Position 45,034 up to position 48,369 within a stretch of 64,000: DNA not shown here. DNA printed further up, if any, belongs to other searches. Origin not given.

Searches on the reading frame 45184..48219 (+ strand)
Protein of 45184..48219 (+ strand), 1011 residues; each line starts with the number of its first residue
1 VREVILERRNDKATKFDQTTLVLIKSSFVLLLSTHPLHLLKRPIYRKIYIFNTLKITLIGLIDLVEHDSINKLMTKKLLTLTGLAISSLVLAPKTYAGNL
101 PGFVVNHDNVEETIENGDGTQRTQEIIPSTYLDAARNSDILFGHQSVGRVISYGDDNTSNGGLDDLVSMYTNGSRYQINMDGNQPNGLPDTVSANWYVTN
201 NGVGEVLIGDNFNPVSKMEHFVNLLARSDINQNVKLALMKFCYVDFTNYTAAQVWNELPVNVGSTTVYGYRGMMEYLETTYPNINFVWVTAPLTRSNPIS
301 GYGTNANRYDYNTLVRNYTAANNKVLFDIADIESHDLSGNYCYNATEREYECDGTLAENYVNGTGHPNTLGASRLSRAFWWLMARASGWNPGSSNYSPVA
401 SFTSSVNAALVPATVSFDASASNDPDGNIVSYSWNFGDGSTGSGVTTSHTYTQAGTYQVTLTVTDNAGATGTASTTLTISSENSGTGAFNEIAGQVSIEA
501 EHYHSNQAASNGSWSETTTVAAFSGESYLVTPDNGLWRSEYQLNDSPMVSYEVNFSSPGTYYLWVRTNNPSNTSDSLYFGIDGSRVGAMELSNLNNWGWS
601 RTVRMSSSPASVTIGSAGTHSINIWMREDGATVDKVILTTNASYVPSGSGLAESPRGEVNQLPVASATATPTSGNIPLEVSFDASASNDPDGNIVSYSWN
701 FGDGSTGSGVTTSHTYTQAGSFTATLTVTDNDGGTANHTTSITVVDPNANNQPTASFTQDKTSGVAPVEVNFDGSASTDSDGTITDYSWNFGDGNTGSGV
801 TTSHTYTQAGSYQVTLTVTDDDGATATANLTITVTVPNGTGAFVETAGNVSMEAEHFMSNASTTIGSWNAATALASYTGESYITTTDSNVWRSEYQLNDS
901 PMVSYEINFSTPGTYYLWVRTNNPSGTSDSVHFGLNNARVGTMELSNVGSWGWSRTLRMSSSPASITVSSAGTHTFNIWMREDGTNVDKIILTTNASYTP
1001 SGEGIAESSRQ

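Call 76: search_protein_families(library=pfam, proteins=[window:45184-48219:+], max_evalue=0.0001)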
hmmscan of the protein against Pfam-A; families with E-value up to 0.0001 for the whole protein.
window:45184-48219:+ (1011 aa): 9 families
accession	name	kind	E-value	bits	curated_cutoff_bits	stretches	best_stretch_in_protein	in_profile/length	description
PF18911.6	PKD_4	-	8.6e-72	237.7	27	3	396-478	2-84/85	PKD domain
PF00801.26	PKD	-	3.1e-49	165.3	23.5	3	411-475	13-77/80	PKD domain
PF17829.7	GH115_C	-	7.8e-31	107.6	24.1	2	489-652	2-171/172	Glycosyl hydrolase family 115 C-terminal domain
PF22352.2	K319L-like_PKD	-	1.8e-26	92.4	27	3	769-834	13-84/84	K319L-like, PKD domain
PF21027.3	Sde0182_C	-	2.9e-12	47.4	27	0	414-477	1-63/83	Cellulose-binding protein Sde0182, C-terminal domain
PF18981.6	InlK_D3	-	1.8e-05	25.1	25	0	807-836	47-75/75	Internalin K domain (D3/D4)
PF05345.18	He_PIG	-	4e-05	24.4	24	0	411-480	15-96/96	Putative Ig domain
PF08329.16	ChitinaseA_N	-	4.8e-05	23.5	21.2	0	793-836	66-109/133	Chitinase A, N-terminal domain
PF17963.7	Big_9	-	5.1e-05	24.5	23.6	0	396-478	2-89/89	Bacterial Ig domain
